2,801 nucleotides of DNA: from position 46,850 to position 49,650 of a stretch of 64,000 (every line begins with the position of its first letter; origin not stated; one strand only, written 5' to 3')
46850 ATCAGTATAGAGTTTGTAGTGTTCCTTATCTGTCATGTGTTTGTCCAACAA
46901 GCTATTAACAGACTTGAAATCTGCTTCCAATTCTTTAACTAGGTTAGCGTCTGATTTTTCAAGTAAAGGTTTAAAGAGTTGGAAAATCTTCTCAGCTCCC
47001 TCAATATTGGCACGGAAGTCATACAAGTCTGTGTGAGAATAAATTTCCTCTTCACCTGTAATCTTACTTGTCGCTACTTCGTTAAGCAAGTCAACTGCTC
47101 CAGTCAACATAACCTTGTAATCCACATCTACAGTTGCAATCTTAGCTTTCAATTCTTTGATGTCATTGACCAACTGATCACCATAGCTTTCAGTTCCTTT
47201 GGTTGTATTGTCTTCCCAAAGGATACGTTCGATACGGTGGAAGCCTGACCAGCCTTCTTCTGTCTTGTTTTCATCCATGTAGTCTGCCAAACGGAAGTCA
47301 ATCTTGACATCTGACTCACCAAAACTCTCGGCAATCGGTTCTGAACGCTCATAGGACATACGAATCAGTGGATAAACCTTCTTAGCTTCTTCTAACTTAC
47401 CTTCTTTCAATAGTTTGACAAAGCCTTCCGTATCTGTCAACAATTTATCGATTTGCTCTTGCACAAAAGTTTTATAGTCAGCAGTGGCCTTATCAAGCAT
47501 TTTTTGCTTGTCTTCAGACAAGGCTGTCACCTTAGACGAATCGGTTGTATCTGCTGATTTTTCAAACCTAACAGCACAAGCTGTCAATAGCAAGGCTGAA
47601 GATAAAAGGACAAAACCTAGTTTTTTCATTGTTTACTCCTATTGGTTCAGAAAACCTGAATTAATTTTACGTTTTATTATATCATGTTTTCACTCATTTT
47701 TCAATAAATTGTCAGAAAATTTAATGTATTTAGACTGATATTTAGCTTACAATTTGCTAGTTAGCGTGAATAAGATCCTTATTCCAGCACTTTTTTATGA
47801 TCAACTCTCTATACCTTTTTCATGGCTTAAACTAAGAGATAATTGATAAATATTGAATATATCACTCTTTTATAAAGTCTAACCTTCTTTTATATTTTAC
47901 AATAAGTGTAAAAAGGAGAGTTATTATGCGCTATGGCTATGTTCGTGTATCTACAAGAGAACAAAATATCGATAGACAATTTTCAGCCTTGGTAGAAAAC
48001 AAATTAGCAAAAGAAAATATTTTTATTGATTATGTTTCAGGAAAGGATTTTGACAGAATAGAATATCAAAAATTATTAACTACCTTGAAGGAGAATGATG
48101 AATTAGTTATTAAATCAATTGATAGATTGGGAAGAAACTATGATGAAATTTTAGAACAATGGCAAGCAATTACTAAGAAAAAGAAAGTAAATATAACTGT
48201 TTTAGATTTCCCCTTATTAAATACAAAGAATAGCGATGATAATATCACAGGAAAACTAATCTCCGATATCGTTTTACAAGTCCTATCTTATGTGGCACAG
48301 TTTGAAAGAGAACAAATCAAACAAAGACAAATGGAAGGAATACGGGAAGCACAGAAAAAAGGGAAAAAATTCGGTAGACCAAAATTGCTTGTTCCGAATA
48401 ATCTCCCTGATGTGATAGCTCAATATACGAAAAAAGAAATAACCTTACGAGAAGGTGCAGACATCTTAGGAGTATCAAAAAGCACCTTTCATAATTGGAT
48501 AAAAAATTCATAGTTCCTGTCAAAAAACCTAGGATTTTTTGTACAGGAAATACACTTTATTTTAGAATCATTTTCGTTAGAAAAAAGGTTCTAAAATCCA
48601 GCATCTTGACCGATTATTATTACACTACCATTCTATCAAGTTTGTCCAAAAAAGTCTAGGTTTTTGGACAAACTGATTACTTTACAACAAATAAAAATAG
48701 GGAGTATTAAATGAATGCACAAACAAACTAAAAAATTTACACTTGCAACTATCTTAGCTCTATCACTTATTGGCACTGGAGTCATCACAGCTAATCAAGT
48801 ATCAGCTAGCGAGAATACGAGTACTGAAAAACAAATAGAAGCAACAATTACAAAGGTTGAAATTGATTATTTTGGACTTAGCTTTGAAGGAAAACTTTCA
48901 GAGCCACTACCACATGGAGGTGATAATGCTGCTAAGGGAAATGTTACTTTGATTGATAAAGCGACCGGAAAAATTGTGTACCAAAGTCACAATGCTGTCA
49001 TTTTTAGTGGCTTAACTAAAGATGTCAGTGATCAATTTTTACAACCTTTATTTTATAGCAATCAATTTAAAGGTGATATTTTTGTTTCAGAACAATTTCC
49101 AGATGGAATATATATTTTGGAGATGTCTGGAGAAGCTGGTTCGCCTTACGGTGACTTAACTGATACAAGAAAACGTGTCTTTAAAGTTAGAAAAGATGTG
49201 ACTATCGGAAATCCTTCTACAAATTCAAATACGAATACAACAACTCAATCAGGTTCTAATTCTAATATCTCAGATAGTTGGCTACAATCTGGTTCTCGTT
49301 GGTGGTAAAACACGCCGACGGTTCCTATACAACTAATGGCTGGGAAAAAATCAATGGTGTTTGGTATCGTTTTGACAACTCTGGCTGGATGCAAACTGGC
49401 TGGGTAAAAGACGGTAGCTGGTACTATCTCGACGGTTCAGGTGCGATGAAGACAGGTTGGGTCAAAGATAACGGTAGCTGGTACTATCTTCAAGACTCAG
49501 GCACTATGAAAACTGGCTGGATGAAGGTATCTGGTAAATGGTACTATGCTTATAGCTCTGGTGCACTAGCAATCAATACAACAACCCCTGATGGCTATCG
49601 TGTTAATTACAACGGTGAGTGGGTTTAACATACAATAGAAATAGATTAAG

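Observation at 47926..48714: Serine recombinase followed by two inverted hix-like palindromes 127 bp apart, upstream of a surface-protein operon: candidate invertible switch or res site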

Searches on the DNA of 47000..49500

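Call 49: search_rna_families(source=window, start=47000, end=49500, threshold=evalue, max_evalue=1)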
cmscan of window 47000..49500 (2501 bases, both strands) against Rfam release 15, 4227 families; matches with E-value up to 1: 0.
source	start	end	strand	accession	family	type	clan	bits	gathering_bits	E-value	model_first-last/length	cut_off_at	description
